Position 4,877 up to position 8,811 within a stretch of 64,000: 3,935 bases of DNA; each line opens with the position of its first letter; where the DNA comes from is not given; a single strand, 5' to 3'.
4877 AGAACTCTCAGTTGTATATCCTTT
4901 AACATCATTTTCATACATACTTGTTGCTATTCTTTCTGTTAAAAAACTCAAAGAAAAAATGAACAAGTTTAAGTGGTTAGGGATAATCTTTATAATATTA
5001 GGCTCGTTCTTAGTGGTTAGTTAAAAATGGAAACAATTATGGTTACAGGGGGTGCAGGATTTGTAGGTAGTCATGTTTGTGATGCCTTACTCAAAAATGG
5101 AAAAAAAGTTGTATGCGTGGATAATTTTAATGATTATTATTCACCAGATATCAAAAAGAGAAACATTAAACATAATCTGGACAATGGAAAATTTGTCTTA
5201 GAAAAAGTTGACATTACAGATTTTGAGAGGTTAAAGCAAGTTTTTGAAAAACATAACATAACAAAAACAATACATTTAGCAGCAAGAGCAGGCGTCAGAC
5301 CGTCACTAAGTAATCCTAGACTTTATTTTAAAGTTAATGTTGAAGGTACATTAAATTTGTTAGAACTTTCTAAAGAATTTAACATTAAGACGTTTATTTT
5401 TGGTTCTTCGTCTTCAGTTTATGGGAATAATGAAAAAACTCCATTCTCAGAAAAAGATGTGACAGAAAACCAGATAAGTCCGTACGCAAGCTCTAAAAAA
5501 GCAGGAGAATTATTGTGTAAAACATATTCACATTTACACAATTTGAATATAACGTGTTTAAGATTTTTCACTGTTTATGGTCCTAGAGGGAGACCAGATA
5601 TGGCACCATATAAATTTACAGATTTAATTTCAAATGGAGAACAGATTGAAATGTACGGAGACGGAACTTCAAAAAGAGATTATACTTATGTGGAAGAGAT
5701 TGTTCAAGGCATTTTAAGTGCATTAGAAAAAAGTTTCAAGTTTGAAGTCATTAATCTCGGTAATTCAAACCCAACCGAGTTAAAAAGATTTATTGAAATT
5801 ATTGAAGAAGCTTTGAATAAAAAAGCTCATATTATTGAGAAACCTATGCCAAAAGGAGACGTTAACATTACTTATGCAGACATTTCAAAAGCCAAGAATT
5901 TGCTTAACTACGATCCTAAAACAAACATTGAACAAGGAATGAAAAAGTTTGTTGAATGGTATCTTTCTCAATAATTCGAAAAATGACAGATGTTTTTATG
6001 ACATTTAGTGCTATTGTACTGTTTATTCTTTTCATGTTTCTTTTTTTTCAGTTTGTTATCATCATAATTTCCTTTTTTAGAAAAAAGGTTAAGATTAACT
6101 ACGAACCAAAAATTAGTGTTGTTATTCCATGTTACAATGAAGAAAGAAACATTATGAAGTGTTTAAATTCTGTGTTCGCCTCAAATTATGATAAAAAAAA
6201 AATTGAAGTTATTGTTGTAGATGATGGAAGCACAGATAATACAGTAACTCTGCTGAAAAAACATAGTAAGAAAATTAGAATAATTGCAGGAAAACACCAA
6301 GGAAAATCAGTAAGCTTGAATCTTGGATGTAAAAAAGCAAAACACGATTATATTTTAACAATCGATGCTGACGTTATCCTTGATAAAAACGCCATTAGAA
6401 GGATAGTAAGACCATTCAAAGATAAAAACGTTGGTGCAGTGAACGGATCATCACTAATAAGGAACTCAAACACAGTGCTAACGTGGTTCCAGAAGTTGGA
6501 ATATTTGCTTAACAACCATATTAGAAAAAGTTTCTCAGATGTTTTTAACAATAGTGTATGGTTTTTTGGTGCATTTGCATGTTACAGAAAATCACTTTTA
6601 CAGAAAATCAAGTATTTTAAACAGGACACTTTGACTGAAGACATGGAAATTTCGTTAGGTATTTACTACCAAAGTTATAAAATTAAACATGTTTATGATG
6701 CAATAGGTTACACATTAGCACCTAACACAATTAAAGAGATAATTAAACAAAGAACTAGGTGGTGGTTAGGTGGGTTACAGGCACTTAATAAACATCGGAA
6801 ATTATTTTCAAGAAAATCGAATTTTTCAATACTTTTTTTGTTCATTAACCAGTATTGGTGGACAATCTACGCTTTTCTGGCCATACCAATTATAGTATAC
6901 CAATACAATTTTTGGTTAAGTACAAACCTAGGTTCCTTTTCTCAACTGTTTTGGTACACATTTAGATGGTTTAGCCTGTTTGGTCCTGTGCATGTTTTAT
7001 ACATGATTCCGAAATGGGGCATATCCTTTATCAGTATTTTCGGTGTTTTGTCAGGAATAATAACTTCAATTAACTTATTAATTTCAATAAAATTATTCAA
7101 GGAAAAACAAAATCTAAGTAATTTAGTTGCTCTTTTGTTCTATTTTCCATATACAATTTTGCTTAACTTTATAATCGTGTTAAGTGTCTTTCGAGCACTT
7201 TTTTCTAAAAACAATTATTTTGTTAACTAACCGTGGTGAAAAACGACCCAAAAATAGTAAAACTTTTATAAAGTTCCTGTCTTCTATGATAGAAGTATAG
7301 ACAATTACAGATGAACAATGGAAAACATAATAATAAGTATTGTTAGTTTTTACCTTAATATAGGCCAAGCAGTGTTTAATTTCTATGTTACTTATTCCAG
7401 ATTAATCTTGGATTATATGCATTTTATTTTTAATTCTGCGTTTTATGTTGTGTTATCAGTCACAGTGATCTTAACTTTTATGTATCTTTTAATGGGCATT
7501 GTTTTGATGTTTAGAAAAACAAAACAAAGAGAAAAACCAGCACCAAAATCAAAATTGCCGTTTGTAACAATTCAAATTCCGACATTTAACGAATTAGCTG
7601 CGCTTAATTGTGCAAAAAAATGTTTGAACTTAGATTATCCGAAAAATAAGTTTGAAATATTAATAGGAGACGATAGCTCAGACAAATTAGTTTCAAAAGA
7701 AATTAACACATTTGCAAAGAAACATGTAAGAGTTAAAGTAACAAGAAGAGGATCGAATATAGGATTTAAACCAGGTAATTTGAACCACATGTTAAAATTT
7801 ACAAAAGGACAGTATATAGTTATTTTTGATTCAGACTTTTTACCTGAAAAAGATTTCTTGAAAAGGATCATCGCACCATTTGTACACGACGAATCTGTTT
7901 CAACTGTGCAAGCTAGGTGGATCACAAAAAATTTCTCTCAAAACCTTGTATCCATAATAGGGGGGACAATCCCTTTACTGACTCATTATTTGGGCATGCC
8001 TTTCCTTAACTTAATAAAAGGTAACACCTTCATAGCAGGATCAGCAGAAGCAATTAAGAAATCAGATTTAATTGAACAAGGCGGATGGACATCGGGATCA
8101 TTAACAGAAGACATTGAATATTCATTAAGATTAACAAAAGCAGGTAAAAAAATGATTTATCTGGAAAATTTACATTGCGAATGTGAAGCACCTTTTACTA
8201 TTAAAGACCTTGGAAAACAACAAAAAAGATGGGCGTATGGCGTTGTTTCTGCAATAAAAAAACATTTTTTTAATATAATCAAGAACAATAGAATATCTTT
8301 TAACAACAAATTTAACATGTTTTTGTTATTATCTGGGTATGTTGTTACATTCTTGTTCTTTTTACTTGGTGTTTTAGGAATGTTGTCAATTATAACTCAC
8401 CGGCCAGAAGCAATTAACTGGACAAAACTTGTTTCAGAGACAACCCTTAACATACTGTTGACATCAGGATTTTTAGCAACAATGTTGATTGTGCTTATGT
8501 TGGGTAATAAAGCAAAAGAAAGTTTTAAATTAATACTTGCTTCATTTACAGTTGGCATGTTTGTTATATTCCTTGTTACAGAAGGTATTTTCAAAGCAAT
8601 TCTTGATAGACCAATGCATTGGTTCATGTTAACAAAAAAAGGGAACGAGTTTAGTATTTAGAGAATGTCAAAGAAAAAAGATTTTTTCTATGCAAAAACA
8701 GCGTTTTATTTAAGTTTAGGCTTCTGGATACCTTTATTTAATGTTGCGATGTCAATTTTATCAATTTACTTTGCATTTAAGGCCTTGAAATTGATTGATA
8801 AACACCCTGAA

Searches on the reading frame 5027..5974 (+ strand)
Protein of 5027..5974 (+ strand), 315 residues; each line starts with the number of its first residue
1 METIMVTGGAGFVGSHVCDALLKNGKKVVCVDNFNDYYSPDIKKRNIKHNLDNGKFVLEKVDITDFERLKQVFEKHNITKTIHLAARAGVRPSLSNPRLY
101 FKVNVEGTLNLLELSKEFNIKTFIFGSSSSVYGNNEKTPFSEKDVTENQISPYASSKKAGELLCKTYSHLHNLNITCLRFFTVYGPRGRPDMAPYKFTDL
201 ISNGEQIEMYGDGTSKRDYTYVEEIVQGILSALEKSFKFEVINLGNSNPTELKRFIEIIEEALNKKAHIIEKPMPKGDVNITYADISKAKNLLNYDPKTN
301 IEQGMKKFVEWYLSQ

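Call 32: search_protein_families(library=pfam, proteins=[window:5027-5974:+], max_evalue=0.00001)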
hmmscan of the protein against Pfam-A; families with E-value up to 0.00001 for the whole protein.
window:5027-5974:+ (315 aa): 8 families
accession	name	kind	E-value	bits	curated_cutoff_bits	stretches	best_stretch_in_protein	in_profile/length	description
PF16363.11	GDP_Man_Dehyd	-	4.5e-61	207.6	27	1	5-307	1-331/332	GDP-mannose 4,6 dehydratase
PF01370.27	Epimerase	-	1.1e-59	202.3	20.9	1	4-245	1-240/240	NAD dependent epimerase/dehydratase family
PF01073.25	3Beta_HSD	-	2.6e-26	92.7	22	1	5-233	1-229/280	3-beta hydroxysteroid dehydrogenase/isomerase family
PF04321.23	RmlD_sub_bind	-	2.1e-18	66.8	27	1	3-264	2-232/287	RmlD substrate binding domain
PF02719.21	Polysacc_synt_2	-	1.7e-16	60.7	20.2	1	4-258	1-242/293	Polysaccharide biosynthesis protein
PF07993.18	NAD_binding_4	-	2.4e-12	47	20.1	1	6-185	1-209/258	Male sterility protein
PF08659.16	KR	-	8.7e-07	29.5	22.6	1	3-139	2-148/180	KR domain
PF00106.31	adh_short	-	8.7e-07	29.1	26.6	0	3-108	2-112/195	short chain dehydrogenase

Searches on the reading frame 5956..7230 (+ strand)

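Call 32: search_protein_families(library=pfam, proteins=[window:5956-7230:+], max_evalue=0.00001)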
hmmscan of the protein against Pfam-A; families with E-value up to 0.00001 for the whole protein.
window:5956-7230:+ (424 aa): 6 families
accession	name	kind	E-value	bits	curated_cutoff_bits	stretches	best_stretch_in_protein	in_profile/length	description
PF00535.33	Glycos_transf_2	-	1.1e-35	123.5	23.3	1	54-218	1-167/168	Glycosyl transferase family 2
PF13641.12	Glyco_tranf_2_3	-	5.8e-31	108.7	27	1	51-270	1-228/230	Glycosyltransferase like family 2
PF13632.12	Glyco_trans_2_3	-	1.2e-24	87.6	27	1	132-322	1-181/198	Glycosyl transferase family group 2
PF03142.21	Chitin_synth_2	-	1.5e-14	54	27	1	123-212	195-286/527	Chitin synthase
PF13506.12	Glyco_transf_21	-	9.3e-13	48.4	21.7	1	117-269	18-172/174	Glycosyl transferase family 21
PF10111.15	Glyco_tranf_2_2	-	2.4e-10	40.8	27.3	1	54-152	1-104/276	Glycosyltransferase like family 2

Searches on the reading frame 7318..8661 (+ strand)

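Call 32: search_protein_families(library=pfam, proteins=[window:7318-8661:+], max_evalue=0.00001)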
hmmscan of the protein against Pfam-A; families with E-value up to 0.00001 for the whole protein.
window:7318-8661:+ (447 aa): 4 families
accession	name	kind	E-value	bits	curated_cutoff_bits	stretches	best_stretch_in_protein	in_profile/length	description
PF13641.12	Glyco_tranf_2_3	-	3.1e-19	70.4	27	1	83-308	3-230/230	Glycosyltransferase like family 2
PF13632.12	Glyco_trans_2_3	-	3.1e-19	70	27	1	166-380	1-183/198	Glycosyl transferase family group 2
PF00535.33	Glycos_transf_2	-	1.7e-17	64.3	23.3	1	85-203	2-119/168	Glycosyl transferase family 2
PF13506.12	Glyco_transf_21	-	1.4e-09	38.1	21.7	1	142-306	9-173/174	Glycosyl transferase family 21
